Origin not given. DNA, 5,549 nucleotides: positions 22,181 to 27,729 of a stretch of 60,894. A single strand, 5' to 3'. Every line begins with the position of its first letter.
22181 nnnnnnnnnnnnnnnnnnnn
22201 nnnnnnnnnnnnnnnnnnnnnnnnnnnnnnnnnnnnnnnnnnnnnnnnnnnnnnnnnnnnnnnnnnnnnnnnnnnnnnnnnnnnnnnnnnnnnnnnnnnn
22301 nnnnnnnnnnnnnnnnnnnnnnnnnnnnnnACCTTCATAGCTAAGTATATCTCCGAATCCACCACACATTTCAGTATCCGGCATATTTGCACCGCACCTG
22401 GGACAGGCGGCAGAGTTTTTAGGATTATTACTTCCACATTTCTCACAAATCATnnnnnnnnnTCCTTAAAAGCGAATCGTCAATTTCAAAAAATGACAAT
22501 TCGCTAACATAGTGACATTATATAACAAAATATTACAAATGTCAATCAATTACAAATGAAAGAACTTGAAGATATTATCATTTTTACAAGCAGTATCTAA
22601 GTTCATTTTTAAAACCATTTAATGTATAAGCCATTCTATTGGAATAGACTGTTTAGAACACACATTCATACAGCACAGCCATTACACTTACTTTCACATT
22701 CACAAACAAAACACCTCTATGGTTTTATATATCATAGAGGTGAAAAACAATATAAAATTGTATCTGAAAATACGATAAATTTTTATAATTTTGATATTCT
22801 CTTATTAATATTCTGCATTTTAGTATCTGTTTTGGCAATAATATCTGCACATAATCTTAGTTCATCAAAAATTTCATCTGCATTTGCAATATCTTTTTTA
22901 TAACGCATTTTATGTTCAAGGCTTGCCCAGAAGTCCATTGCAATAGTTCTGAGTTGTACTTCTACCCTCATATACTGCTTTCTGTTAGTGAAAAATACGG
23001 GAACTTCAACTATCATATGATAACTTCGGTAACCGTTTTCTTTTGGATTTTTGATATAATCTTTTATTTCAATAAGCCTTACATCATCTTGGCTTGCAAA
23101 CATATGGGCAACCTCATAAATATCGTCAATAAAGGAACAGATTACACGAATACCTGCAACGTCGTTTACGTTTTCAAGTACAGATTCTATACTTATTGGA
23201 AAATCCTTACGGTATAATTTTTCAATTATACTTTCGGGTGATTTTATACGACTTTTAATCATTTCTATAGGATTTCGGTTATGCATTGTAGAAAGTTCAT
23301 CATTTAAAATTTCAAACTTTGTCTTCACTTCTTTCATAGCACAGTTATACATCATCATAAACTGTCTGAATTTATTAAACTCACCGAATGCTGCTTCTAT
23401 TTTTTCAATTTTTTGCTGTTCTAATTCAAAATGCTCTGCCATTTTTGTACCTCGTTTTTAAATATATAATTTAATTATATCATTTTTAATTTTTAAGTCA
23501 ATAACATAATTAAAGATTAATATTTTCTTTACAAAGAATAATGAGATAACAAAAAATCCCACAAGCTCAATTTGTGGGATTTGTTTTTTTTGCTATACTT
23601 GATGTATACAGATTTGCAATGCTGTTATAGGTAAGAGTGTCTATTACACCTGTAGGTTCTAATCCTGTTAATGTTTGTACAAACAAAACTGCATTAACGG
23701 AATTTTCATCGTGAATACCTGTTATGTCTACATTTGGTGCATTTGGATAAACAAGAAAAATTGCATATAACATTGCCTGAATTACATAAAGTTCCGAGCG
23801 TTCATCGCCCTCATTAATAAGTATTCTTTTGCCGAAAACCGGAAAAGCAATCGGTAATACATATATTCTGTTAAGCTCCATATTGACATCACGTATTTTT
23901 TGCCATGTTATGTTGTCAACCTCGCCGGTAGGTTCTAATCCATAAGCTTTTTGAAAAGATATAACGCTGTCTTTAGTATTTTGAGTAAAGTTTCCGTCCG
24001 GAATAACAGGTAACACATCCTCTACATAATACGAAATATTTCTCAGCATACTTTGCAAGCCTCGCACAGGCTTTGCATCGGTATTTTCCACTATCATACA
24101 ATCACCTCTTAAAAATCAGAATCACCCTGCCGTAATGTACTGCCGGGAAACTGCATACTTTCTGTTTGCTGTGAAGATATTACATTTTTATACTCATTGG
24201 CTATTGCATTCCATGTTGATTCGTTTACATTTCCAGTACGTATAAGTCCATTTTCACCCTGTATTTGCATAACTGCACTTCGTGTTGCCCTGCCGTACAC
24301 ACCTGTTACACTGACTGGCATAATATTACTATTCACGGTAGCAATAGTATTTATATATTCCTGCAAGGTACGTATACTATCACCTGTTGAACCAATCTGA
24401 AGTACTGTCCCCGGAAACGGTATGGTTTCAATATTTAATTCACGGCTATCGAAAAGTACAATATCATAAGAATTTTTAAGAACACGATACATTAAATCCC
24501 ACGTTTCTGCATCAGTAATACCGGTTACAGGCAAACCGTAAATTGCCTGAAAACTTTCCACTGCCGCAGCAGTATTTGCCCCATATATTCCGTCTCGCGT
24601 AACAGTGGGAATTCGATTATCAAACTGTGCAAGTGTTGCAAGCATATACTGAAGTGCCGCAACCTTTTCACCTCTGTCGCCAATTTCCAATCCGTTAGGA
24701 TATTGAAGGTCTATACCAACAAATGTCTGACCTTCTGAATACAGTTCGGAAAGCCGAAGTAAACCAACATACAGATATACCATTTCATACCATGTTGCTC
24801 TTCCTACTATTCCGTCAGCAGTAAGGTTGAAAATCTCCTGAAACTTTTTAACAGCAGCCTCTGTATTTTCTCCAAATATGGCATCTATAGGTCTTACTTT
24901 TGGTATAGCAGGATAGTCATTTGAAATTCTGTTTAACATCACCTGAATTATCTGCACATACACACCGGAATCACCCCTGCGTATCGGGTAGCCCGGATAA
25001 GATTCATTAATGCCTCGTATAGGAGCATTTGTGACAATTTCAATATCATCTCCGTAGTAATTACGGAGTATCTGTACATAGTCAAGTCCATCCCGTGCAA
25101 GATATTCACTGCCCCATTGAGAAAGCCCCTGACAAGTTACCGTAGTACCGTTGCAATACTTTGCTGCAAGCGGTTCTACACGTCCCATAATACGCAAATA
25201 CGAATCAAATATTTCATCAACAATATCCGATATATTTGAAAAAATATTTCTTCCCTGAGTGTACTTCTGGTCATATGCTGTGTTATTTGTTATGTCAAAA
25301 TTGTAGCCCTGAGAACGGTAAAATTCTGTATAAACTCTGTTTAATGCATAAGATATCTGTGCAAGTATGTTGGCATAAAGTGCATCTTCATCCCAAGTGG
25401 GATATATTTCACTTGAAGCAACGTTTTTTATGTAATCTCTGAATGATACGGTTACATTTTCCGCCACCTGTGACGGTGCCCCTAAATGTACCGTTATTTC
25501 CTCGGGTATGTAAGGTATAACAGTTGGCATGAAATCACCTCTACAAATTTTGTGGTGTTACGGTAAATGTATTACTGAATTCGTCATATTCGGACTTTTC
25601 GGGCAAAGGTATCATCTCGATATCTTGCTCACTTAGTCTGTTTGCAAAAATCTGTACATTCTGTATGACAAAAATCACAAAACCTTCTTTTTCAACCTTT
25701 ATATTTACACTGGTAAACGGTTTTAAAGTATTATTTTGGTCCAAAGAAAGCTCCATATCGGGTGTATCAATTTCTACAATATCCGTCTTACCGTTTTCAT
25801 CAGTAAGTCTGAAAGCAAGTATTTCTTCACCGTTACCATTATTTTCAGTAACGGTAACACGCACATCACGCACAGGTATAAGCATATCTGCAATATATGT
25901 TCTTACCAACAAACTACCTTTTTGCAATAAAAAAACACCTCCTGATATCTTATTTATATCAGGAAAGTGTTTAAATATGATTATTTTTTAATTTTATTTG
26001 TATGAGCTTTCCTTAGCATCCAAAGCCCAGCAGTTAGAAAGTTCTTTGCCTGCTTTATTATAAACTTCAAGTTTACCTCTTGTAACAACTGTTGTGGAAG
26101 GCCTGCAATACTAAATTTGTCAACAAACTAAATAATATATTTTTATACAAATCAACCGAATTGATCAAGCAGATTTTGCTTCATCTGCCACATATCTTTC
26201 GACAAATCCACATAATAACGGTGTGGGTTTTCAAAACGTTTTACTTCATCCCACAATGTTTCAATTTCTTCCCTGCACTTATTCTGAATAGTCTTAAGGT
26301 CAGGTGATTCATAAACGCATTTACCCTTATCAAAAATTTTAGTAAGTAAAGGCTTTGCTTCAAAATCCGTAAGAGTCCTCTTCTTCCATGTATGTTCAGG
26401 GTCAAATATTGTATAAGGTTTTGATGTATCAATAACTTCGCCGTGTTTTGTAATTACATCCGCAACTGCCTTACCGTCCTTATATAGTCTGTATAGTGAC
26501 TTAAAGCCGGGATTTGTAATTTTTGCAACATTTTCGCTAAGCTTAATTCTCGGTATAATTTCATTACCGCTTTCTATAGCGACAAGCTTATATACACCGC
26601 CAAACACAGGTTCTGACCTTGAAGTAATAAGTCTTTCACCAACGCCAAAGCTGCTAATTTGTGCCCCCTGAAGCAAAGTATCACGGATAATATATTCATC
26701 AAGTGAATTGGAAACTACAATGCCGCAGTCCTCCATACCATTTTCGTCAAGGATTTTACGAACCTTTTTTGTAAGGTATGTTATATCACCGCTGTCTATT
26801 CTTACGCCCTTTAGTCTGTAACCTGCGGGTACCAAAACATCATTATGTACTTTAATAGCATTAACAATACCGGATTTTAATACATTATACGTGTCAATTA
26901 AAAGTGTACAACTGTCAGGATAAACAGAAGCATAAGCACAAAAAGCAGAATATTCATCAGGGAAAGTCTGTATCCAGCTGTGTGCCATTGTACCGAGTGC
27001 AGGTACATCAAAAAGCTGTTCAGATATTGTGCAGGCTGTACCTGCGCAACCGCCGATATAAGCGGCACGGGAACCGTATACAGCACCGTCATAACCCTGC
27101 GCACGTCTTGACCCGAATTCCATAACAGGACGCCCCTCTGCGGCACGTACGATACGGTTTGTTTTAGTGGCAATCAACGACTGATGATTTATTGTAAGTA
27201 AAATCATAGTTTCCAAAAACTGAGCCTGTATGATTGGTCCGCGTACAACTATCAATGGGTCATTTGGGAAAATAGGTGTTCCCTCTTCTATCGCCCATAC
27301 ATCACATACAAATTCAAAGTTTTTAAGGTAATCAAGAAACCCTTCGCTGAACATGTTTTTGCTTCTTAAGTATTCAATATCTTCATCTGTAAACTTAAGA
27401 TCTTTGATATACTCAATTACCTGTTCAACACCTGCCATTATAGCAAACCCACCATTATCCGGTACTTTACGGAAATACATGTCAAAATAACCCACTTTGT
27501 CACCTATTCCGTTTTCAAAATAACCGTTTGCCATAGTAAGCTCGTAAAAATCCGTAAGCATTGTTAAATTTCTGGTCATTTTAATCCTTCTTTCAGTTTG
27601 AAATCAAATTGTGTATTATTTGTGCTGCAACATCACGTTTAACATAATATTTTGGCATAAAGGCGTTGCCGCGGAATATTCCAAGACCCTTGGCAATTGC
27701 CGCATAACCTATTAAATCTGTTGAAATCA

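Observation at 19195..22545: Four-gene operon: membrane zinc-ribbon protein, vWA, PP2C phosphatase, Ser/Thr kinase (TerY-P-type triad with an extra partner)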

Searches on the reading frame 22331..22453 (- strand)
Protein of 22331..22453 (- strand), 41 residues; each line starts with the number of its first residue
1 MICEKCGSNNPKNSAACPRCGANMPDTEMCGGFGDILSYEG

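Call 68: find_related_loci(query=A4, collection=metagenome_contigs, flank=6000)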
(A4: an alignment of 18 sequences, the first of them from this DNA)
Query A4 (41 aa) in metagenome_contigs; peptide patterns used: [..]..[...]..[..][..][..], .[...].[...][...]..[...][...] (x = any residue, [..] = any of these).
600 stretches matched a pattern (row limit reached: there are more); 32 encode a relative of the query (tblastn E <= 1e-3); 32 distinct loci.
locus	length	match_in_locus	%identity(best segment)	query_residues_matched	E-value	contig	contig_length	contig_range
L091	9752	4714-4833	53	1-40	1e-12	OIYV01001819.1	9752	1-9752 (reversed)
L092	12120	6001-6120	53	1-40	3e-12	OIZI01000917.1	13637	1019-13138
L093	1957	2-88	66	13-41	1e-11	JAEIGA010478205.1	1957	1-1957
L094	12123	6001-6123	51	1-41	6e-10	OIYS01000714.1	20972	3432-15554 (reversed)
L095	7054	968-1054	45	1-29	2e-7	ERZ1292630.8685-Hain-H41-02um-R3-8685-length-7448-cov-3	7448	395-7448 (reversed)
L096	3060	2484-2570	45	1-29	2e-7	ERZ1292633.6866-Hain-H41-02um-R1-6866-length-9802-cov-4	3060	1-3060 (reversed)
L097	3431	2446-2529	61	1-26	2e-7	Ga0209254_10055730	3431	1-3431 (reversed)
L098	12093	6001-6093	42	1-31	8e-7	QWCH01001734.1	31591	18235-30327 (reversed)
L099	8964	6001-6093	42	1-31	8e-7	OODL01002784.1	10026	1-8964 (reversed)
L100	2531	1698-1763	59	1-22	7e-7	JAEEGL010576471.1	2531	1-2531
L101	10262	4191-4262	50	1-24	2e-6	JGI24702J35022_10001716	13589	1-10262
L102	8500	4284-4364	44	1-27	3e-6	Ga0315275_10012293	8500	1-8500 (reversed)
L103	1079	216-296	48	1-27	4e-6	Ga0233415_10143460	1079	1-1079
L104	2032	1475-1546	54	1-24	6e-6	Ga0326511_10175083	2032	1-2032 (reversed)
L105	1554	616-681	50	1-22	5e-6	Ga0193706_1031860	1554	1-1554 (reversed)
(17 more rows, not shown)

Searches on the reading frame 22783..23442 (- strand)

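Call 38: search_protein_families(library=pfam, proteins=[window:22783-23442:-], max_evalue=0.001)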
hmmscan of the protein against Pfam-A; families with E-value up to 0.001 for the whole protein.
window:22783-23442:- (219 aa): 1 family
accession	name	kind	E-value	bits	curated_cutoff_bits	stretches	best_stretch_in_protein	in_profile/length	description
PF04607.23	RelA_SpoT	-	7.9e-36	123.2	27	1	64-184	1-111/113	Region found in RelA / SpoT proteins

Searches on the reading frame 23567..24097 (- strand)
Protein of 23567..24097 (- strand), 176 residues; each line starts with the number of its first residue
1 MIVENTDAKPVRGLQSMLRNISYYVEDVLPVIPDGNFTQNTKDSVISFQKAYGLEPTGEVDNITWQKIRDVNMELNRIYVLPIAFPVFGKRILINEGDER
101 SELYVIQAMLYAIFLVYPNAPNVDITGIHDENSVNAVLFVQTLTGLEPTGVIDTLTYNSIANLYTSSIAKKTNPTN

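Call 38: search_protein_families(library=pfam, proteins=[window:23567-24097:-], max_evalue=0.001)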
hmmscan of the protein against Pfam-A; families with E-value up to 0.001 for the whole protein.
window:23567-24097:- (176 aa): 1 family
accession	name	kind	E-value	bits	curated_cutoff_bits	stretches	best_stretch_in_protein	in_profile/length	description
PF01471.23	PG_binding_1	-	9e-21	74.3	23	2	10-68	4-57/57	Putative peptidoglycan binding domain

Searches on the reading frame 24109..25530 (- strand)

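Call 38: search_protein_families(library=pfam, proteins=[window:24109-25530:-], max_evalue=0.001)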
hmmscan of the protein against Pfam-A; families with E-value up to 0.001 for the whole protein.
window:24109-25530:- (473 aa): 3 families
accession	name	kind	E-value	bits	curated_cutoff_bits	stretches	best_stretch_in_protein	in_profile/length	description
PF01471.23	PG_binding_1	-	3.6e-44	149.2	23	3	286-347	1-57/57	Putative peptidoglycan binding domain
PF08486.15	SpoIID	-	3.1e-06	28.2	23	1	26-92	9-69/97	Stage II sporulation protein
PF09374.15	PG_binding_3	-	0.00018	22.1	24.6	0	293-325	6-32/76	Predicted Peptidoglycan domain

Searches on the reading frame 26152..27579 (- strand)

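Call 38: search_protein_families(library=pfam, proteins=[window:26152-27579:-], max_evalue=0.001)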
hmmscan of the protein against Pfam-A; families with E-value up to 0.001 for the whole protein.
window:26152-27579:- (475 aa): 4 families
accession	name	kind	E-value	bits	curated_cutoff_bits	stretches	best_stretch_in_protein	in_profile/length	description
PF17956.6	NAPRTase_C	-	1.4e-38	132.2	23.3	1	360-467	2-111/111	Nicotinate phosphoribosyltransferase C-terminal domain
PF17767.7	NAPRTase_N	-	2.3e-38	131.7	32.6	1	7-131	1-125/125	Nicotinate phosphoribosyltransferase (NAPRTase) N-terminal domain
PF04095.22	NAPRTase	-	2.6e-05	24.5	20.8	1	152-330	3-191/239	Nicotinate phosphoribosyltransferase (NAPRTase) family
PF02749.22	QRPTase_N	-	0.00017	22.2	27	0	91-134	40-82/82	Quinolinate phosphoribosyl transferase, N-terminal domain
